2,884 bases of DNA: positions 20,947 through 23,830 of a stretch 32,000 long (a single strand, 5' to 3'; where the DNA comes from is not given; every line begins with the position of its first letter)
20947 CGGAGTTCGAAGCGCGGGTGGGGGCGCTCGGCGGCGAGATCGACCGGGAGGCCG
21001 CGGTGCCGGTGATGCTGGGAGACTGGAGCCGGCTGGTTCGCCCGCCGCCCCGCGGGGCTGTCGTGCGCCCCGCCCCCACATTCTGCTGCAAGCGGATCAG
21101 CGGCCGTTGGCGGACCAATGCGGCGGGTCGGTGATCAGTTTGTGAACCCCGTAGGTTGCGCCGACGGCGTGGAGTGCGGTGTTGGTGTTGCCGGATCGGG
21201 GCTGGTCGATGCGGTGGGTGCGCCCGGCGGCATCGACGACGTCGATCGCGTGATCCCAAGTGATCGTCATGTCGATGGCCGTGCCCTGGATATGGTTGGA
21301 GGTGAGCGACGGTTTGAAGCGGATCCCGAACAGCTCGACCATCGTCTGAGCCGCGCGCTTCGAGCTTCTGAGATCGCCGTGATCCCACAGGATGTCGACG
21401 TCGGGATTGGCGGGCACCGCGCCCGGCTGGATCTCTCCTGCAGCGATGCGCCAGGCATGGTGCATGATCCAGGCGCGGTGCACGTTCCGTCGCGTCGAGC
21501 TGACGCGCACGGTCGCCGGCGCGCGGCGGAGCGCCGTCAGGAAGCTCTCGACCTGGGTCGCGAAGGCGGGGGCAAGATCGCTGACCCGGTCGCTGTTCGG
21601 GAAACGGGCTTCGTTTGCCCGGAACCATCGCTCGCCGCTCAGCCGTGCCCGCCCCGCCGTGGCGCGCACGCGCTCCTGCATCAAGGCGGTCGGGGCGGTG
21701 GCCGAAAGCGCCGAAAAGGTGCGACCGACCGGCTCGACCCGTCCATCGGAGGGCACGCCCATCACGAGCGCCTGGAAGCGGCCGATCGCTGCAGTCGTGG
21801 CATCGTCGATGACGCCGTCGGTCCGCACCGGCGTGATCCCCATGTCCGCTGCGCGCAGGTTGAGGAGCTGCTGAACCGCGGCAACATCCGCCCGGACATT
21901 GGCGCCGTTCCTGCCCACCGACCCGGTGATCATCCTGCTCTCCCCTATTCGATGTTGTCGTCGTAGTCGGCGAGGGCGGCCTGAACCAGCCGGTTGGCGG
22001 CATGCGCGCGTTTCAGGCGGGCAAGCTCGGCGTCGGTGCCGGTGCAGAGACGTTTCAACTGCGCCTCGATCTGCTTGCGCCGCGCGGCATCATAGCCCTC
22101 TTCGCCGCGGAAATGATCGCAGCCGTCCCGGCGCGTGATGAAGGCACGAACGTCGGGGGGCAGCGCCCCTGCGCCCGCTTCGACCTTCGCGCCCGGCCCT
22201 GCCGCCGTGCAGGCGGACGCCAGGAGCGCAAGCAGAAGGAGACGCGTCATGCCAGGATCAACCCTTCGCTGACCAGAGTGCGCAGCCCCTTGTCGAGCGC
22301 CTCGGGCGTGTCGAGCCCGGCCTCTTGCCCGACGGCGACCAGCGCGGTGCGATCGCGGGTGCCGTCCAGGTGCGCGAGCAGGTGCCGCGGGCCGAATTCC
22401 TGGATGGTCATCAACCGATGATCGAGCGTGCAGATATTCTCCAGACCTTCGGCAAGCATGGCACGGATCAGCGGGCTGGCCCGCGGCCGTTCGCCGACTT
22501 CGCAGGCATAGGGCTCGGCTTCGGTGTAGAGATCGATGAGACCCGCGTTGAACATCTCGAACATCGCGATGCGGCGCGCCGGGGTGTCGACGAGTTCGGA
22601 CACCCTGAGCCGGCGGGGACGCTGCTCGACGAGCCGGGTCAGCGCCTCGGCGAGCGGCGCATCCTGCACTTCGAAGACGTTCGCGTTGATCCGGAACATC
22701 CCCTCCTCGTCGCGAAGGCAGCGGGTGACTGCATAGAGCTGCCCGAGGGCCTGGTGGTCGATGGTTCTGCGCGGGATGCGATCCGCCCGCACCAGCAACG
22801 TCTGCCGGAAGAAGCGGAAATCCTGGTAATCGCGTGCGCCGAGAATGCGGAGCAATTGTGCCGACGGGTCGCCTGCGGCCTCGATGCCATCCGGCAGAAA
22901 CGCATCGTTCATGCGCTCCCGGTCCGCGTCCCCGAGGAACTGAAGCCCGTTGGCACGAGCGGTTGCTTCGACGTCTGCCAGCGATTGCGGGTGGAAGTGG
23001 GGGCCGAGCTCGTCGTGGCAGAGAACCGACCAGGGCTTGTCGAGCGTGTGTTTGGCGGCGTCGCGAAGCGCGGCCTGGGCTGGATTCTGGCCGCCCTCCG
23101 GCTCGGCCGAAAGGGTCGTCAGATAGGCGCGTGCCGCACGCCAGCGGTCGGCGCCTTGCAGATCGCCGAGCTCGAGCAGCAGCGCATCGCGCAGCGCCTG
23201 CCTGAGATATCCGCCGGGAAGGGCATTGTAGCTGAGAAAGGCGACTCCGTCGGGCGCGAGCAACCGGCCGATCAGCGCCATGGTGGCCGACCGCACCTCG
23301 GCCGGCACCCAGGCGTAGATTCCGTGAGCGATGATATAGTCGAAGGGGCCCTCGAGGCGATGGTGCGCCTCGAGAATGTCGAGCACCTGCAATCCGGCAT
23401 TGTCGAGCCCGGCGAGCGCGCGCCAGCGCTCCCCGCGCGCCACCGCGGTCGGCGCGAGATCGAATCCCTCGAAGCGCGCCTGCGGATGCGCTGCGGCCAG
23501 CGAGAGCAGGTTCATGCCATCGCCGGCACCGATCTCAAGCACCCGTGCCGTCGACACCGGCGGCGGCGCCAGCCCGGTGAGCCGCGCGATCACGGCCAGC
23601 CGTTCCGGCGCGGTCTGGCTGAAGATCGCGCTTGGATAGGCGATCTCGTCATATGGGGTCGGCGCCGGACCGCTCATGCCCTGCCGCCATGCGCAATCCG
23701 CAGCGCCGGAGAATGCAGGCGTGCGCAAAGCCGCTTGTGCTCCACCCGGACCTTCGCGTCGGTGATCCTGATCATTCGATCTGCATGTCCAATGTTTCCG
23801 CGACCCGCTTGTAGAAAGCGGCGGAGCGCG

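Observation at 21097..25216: Two non-paralogous signal-less LAS/M15 peptidases with peptidoglycan-binding domains run on from clpV, each beside an exported partner gene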

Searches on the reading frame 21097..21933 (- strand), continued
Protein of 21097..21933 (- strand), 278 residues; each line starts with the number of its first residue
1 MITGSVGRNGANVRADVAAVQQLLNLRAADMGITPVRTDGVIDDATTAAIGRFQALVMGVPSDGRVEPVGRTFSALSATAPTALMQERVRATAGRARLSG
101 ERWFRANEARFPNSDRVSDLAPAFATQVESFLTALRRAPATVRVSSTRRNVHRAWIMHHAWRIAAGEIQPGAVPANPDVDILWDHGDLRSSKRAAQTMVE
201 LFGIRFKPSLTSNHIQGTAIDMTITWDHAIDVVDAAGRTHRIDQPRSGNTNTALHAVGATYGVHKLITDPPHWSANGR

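Call 91: find_related_loci(query=A4, collection=viral_contigs, flank=5000)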
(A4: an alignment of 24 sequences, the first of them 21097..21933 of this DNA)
Query A4 (278 aa) in viral_contigs; peptide patterns used: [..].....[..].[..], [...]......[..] (x = any residue, [..] = any of these).
39 stretches matched a pattern; 25 encode a relative of the query (tblastn E <= 1e-3); 25 distinct loci.
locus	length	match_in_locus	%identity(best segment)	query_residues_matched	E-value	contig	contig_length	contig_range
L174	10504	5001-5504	43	98-278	1e-37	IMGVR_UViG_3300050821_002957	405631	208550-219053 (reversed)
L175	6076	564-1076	42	99-278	5e-35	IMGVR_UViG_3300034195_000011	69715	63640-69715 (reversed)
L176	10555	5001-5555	44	99-277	7e-34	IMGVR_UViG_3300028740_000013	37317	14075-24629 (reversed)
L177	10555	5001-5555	44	99-277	7e-34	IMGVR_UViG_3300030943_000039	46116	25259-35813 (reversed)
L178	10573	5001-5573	43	98-278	4e-32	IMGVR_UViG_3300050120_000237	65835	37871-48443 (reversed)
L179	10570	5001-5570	36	97-278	4e-32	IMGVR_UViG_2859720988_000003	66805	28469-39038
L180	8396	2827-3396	35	97-278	2e-31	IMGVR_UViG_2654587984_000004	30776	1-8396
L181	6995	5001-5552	38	97-278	1e-31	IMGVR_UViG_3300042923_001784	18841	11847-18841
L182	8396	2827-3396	35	97-278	2e-31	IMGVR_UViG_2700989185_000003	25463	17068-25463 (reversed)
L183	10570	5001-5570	35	97-278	3e-31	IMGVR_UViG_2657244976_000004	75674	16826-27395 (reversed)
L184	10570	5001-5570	35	97-278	3e-31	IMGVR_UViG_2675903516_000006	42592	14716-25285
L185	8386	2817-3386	35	97-278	3e-31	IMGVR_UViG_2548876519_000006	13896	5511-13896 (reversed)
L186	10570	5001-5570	35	97-278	3e-31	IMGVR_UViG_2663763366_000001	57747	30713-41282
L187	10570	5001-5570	34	97-278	1e-30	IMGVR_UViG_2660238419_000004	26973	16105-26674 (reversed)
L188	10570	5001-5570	34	97-278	1e-30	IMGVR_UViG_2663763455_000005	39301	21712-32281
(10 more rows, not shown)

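Call 93: search_protein_families(library=phrogs, proteins=[L179:3933-4337:+, L179:4340-4732:+, L179:4995-5573:+, L179:5527-5859:+, L179:5977-7641:+], max_evalue=0.001)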
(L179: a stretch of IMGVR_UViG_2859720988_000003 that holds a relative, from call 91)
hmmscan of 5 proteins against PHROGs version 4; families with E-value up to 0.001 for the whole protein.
L179:3933-4337:+ (134 aa): 1 family
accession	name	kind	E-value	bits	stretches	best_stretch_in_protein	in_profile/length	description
phrog_280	-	head and packaging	4.6e-23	82.8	1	1-134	1-136/143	virion structural protein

L179:4340-4732:+ (130 aa): 1 family
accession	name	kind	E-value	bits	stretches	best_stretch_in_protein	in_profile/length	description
phrog_15850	-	unknown function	5.5e-63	211.5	1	1-127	1-126/129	-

L179:4995-5573:+ (192 aa): 0 families

L179:5527-5859:+ (110 aa): 0 families

L179:5977-7641:+ (554 aa): 14 families
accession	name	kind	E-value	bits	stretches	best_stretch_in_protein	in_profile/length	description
phrog_17230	-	tail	8.4e-302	1003.1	1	1-554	4-580/580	tail fiber protein/ lysozyme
phrog_90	-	lysis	3.8e-35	121.9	1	347-503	650-813/1168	endolysin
phrog_9388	-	unknown function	1.3e-22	81.3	1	2-244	2-243/615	-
phrog_12278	-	tail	1.7e-21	78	1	1-266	1-273/448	tail fiber protein/ lysozyme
phrog_28672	-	other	5.7e-18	65.7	1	343-478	6-138/397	metallo-endopeptidase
phrog_17029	-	unknown function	4.1e-17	63.6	1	351-486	8-152/241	-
phrog_8125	-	tail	6.8e-11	42.9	1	8-257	45-298/578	tail length tape measure protein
phrog_2013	-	tail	7.8e-11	42.4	1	23-244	52-274/657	lytic tail protein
phrog_2276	-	tail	3.1e-09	37.1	1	1-100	22-145/673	tail length tape measure protein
phrog_12506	-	tail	2.2e-08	34.9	1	3-96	4-98/218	tail length tape measure protein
phrog_8462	-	tail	1.4e-07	31.7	1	35-268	53-282/672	tail length tape measure protein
phrog_3824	-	unknown function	1.6e-07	31.6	1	4-262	5-288/750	-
phrog_28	-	tail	3.6e-07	30.1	1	17-300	389-665/1228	tail length tape measure protein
phrog_2854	-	tail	1.1e-06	28.6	1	20-255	41-282/855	tail length tape measure protein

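Call 95: search_dna_similar(query=L179:4995-5573:+, collection=phages, mode=protein, max_rows=12)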
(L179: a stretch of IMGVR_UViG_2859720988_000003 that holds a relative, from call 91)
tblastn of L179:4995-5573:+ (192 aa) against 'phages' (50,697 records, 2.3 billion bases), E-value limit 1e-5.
No match.

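Call 100: search_protein_families(library=pfam, proteins=[L179:4995-5573:+], max_evalue=0.01)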
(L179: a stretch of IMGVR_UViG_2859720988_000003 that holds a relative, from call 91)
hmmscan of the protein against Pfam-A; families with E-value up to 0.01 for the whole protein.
L179:4995-5573:+ (192 aa): 0 families

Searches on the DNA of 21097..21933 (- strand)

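Call 97: search_dna_similar(query=L179:3900-7700:+, collection=ecoli_genomes, mode=near, max_rows=5)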
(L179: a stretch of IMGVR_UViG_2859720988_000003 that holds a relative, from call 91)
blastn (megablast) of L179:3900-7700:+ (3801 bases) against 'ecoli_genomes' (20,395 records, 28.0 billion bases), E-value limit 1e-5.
No match.

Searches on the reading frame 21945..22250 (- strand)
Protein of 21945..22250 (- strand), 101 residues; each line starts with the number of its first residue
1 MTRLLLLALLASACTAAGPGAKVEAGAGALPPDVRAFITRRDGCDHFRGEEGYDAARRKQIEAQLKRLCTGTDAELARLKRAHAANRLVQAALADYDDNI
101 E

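Call 3: search_protein_families(library=pfam, proteins=[window:21945-22250:-], max_evalue=0.1)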
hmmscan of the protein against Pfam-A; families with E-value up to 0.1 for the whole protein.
window:21945-22250:- (101 aa): 0 families

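Call 55: search_protein_families(library=ncbifam, proteins=[window:21945-22250:-], max_evalue=0.01)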
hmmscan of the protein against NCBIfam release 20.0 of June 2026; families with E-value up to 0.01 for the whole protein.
window:21945-22250:- (101 aa): 0 families

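Call 56: search_protein_families(library=phrogs, proteins=[window:21945-22250:-], max_evalue=0.01)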
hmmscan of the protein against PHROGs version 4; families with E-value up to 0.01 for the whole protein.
window:21945-22250:- (101 aa): 0 families

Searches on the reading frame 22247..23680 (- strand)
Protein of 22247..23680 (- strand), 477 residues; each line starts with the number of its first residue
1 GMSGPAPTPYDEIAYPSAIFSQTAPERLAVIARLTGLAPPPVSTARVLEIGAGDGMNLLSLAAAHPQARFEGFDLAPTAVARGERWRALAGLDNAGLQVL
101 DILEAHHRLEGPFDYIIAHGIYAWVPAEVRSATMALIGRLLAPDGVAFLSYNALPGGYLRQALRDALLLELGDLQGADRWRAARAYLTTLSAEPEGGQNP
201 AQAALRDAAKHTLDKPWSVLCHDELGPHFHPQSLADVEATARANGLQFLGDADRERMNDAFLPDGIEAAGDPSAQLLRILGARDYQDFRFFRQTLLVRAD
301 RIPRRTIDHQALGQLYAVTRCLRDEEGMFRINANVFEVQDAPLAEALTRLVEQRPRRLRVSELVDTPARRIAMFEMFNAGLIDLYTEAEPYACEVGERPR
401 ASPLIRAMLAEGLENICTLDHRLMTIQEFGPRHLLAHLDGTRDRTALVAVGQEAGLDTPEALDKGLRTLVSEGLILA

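Call 3: search_protein_families(library=pfam, proteins=[window:22247-23680:-], max_evalue=0.1)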
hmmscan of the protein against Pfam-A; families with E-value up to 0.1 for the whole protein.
window:22247-23680:- (477 aa): 10 families
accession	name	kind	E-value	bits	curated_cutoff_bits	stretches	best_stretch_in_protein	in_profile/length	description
PF08242.18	Methyltransf_12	-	7e-11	43.2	30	1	48-146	1-97/98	Methyltransferase domain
PF13649.12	Methyltransf_25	-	1.1e-10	42.5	27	1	47-145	1-97/97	Methyltransferase domain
PF13489.12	Methyltransf_23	-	7.5e-10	39.2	27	1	32-165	11-124/164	Methyltransferase domain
PF13847.12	Methyltransf_31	-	5.6e-09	36.3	27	1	44-151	4-111/145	Methyltransferase domain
PF21782.3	PKMT_2nd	-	1.1e-08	35.8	27.8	1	397-449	1-52/98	PKMT, C-terminal winged helix domain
PF10119.14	MethyTransf_Reg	-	2e-07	32.1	25.5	1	219-298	4-84/84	Predicted methyltransferase regulatory domain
PF08241.18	Methyltransf_11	-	7.6e-05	23.7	21.2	1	48-148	1-94/95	Methyltransferase domain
PF06080.18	DUF938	-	0.012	15.8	27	1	43-148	25-136/202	Protein of unknown function (DUF938)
PF13578.12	Methyltransf_24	-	0.024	16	26.3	0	48-147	1-100/105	Methyltransferase domain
PF02390.23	Methyltransf_4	-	0.094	12.6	24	0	46-82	4-40/173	Putative methyltransferase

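Call 55: search_protein_families(library=ncbifam, proteins=[window:22247-23680:-], max_evalue=0.01)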
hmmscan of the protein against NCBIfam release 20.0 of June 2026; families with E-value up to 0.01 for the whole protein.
window:22247-23680:- (477 aa): 6 families
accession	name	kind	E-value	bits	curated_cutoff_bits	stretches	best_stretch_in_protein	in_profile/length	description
NF043040.1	corrin_prot_MT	hypoth_equivalog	6.1e-06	25.8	180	1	44-165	42-163/216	corrinoid protein-associated methyltransferase CpaM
TIGR03534.1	RF_mod_PrmC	equivalog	0.00029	20.4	199.1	1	43-118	88-162/253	peptide chain release factor N(5)-glutamine methyltransferase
NF040539.1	AST_met_ArsM_2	exception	0.00043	20.2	240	1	44-147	57-161/262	putative arsinothricin biosynthesis methyltransferase ArsM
NF008405.0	PRK11207.1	equivalog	0.00098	18.6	218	1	41-145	28-128/198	tellurite resistance methyltransferase TehB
NF010703.0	PRK14103.1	equivalog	0.0024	17.4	320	1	44-129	30-106/256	trans-aconitate 2-methyltransferase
TIGR00091.1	TIGR00091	equivalog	0.0093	15.3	112.65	0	47-100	20-73/194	tRNA (guanosine(46)-N7)-methyltransferase TrmB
